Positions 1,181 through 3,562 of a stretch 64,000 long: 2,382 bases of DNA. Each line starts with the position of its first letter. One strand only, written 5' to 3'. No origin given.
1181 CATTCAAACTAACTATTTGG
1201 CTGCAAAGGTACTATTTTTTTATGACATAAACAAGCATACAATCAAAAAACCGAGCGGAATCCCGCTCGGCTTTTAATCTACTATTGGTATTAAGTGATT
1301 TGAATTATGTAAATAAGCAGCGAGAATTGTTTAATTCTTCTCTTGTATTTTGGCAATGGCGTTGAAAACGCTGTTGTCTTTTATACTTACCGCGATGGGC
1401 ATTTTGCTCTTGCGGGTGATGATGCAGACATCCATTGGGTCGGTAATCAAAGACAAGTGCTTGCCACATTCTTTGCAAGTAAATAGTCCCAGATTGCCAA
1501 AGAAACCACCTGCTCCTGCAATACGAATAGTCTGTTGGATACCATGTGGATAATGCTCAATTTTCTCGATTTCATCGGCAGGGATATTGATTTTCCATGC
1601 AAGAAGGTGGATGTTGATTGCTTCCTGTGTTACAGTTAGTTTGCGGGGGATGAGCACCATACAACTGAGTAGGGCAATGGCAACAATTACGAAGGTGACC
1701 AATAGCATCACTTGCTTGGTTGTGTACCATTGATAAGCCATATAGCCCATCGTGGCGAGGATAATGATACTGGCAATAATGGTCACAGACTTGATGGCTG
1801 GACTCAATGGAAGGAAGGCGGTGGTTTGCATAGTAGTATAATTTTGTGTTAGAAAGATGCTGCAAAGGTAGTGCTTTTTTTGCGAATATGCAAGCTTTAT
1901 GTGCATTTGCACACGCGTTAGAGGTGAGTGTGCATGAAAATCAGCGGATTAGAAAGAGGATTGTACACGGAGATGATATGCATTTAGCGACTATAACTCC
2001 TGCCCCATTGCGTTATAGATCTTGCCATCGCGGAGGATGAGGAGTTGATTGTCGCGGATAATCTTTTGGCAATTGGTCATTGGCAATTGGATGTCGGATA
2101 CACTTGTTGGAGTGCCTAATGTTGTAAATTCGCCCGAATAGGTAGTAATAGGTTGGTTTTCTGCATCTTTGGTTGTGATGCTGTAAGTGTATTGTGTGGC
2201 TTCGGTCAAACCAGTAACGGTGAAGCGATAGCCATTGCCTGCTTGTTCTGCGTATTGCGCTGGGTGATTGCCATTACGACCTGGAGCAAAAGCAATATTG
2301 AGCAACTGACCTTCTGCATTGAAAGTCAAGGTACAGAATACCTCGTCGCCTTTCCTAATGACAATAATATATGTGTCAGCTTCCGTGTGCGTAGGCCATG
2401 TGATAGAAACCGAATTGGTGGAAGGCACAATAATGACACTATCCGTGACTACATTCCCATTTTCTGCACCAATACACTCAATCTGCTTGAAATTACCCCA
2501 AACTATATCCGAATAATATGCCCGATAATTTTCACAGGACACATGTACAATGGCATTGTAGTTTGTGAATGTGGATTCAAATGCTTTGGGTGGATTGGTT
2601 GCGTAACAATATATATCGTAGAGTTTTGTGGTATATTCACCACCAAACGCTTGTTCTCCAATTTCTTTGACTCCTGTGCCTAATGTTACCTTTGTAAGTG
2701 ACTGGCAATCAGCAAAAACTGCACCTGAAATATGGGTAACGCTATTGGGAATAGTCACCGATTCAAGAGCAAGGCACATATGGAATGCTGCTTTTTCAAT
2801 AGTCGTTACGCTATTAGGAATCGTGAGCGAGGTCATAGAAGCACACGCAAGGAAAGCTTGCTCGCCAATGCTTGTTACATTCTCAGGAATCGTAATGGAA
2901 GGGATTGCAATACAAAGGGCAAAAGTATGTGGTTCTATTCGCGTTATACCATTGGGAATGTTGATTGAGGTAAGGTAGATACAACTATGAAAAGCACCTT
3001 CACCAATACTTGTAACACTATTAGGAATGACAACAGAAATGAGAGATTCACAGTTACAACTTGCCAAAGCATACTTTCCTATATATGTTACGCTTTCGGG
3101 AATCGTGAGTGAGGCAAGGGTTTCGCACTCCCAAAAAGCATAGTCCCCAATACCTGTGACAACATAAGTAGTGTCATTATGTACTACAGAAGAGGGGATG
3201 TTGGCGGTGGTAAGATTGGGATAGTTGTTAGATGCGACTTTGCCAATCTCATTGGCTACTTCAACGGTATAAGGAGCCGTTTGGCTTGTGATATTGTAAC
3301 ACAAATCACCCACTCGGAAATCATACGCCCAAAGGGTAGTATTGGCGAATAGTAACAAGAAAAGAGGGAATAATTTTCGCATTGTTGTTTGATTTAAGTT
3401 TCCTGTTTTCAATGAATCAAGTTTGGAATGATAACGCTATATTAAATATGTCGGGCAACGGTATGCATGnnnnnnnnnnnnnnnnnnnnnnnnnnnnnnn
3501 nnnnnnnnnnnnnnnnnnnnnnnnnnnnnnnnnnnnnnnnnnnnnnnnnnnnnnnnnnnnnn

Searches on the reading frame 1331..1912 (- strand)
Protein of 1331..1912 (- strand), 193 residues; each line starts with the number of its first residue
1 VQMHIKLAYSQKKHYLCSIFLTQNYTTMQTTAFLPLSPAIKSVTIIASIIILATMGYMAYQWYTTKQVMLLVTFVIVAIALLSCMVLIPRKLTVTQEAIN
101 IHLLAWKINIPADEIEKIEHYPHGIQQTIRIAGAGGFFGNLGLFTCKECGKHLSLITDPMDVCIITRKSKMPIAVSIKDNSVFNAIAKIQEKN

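Call 85: search_protein_families(library=pfam, proteins=[window:1331-1912:-])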
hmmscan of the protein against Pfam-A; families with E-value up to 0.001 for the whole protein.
window:1331-1912:- (193 aa): 1 family
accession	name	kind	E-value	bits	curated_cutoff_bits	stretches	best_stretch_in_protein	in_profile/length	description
PF10882.14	bPH_5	-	1.8e-09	38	22.5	1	91-179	2-88/100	Bacterial PH domain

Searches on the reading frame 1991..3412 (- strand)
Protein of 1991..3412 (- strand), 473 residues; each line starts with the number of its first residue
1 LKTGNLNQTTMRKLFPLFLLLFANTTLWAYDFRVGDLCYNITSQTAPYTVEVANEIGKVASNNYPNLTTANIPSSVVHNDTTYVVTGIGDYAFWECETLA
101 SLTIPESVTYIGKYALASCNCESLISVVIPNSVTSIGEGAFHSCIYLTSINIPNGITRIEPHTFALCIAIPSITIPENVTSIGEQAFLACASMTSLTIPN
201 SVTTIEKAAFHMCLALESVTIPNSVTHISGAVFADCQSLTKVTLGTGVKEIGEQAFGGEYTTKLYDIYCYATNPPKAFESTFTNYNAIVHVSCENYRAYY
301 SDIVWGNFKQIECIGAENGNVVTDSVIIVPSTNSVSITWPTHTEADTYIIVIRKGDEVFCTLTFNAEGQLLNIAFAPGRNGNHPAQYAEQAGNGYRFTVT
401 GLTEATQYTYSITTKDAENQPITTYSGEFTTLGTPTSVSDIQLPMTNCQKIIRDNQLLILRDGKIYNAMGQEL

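Call 14: search_protein_families(library=pfam, proteins=[window:1991-3412:-])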
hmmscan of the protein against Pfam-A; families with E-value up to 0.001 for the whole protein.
window:1991-3412:- (473 aa): 3 families
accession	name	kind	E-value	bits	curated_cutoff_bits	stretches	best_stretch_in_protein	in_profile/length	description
PF13306.12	LRR_5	-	5.1e-99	327.5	27.7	4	87-214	2-124/127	BspA type Leucine rich repeat region (6 copies)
PF13855.12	LRR_8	-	4.7e-05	23.5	27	0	131-165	11-46/61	Leucine rich repeat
PF16656.11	Pur_ac_phosph_N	-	0.0001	23.2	30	1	331-422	11-84/93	Purple acid Phosphatase, N-terminal domain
